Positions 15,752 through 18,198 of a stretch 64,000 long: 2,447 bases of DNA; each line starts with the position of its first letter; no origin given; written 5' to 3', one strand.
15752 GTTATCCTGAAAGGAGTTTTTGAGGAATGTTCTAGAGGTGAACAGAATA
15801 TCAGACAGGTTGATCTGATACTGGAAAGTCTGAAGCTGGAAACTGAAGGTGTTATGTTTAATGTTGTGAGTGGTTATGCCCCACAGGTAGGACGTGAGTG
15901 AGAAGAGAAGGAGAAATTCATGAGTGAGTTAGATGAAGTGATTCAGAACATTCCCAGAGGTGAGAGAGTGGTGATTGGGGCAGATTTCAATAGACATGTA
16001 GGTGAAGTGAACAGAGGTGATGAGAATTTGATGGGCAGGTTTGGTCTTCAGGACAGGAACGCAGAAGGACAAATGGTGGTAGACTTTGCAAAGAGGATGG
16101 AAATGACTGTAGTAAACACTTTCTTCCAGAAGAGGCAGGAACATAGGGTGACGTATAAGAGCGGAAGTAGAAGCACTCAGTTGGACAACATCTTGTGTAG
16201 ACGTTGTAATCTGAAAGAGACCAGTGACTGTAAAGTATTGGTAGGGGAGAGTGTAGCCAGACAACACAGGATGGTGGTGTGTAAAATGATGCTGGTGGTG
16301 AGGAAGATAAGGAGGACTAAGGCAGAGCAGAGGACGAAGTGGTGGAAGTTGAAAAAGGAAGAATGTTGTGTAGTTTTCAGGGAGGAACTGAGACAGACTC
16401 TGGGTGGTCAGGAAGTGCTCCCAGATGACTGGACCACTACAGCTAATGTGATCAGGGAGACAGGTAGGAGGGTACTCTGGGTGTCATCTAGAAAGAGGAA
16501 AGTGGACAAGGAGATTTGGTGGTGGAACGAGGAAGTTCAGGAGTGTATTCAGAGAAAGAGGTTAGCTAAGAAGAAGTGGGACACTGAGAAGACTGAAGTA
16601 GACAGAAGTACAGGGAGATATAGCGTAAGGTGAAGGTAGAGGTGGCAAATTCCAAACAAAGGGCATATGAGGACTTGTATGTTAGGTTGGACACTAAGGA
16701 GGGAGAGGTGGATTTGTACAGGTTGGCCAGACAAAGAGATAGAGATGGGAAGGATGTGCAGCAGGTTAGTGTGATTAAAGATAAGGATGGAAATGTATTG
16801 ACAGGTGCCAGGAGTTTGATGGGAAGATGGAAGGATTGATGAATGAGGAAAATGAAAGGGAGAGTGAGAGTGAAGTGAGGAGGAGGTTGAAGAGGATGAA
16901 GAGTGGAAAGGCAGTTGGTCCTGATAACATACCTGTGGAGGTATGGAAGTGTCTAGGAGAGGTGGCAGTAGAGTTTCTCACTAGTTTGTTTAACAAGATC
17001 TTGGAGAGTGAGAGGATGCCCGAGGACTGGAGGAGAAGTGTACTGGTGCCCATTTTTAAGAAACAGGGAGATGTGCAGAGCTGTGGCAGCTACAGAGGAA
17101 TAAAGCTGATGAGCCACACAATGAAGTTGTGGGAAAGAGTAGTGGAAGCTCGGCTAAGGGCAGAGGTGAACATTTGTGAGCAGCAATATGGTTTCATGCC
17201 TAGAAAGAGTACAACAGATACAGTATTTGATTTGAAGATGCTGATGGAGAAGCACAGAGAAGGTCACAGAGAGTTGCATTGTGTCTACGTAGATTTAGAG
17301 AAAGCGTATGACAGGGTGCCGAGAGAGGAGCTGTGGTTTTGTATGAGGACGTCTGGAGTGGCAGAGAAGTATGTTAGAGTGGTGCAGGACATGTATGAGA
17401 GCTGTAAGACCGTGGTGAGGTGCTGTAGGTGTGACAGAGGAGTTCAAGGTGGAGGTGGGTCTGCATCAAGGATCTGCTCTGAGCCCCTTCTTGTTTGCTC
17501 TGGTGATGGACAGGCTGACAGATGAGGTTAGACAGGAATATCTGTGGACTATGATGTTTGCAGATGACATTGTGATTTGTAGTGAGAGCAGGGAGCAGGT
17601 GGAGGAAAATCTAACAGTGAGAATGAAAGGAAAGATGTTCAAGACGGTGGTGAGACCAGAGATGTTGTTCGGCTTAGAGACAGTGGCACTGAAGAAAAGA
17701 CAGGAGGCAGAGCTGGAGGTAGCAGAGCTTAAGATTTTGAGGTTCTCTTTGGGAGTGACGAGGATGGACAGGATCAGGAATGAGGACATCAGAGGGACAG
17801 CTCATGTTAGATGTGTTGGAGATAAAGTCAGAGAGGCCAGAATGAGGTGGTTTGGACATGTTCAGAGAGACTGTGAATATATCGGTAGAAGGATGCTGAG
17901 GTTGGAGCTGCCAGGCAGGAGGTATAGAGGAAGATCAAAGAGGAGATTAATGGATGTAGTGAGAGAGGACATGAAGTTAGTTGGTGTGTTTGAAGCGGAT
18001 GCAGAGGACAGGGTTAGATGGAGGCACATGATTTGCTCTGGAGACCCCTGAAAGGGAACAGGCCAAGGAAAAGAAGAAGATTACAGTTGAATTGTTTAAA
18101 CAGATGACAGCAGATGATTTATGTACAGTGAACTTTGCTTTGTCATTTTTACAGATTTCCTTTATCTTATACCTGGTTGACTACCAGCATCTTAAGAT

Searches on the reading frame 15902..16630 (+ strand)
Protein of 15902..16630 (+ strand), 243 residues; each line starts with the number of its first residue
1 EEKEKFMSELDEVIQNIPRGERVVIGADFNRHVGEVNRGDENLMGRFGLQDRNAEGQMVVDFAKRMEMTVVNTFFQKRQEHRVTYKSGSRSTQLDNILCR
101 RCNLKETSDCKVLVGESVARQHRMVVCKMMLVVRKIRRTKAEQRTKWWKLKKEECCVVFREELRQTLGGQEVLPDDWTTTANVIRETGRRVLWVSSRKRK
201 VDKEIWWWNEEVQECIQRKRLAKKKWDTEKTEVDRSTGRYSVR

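Call 60: search_protein_families(library=pfam, max_evalue=0.01, proteins=[window:15902-16630:+])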
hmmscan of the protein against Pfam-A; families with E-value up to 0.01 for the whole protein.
window:15902-16630:+ (243 aa): 2 families
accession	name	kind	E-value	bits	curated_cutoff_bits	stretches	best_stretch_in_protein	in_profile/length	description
PF14529.12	Exo_endo_phos_2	-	0.00062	20.1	27.4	1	4-99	15-93/117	Endonuclease-reverse transcriptase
PF00607.25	Gag_p24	-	0.0082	16.5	24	0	163-219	31-76/128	gag protein p24 N-terminal domain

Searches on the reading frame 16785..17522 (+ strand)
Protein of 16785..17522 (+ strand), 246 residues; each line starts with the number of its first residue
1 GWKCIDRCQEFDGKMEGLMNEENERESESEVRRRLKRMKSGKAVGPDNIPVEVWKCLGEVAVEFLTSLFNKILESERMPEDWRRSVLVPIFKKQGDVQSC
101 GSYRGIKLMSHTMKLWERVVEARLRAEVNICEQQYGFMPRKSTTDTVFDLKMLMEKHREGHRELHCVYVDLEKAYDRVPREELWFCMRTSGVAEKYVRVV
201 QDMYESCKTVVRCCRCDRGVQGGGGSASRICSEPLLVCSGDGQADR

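Call 60: search_protein_families(library=pfam, max_evalue=0.01, proteins=[window:16785-17522:+])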
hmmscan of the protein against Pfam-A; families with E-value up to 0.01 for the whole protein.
window:16785-17522:+ (246 aa): 1 family
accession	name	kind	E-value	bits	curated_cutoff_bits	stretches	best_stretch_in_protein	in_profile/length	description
PF00078.32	RVT_1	-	1.4e-15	58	29.6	1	92-223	2-123/205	Reverse transcriptase (RNA-dependent DNA polymerase)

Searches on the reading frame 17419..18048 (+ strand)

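Call 60: search_protein_families(library=pfam, max_evalue=0.01, proteins=[window:17419-18048:+])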
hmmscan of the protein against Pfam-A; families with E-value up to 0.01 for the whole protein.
window:17419-18048:+ (210 aa): 1 family
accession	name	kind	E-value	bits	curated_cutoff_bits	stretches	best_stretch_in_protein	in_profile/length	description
PF00078.32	RVT_1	-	6.5e-11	42.8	29.6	1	7-66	111-171/205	Reverse transcriptase (RNA-dependent DNA polymerase)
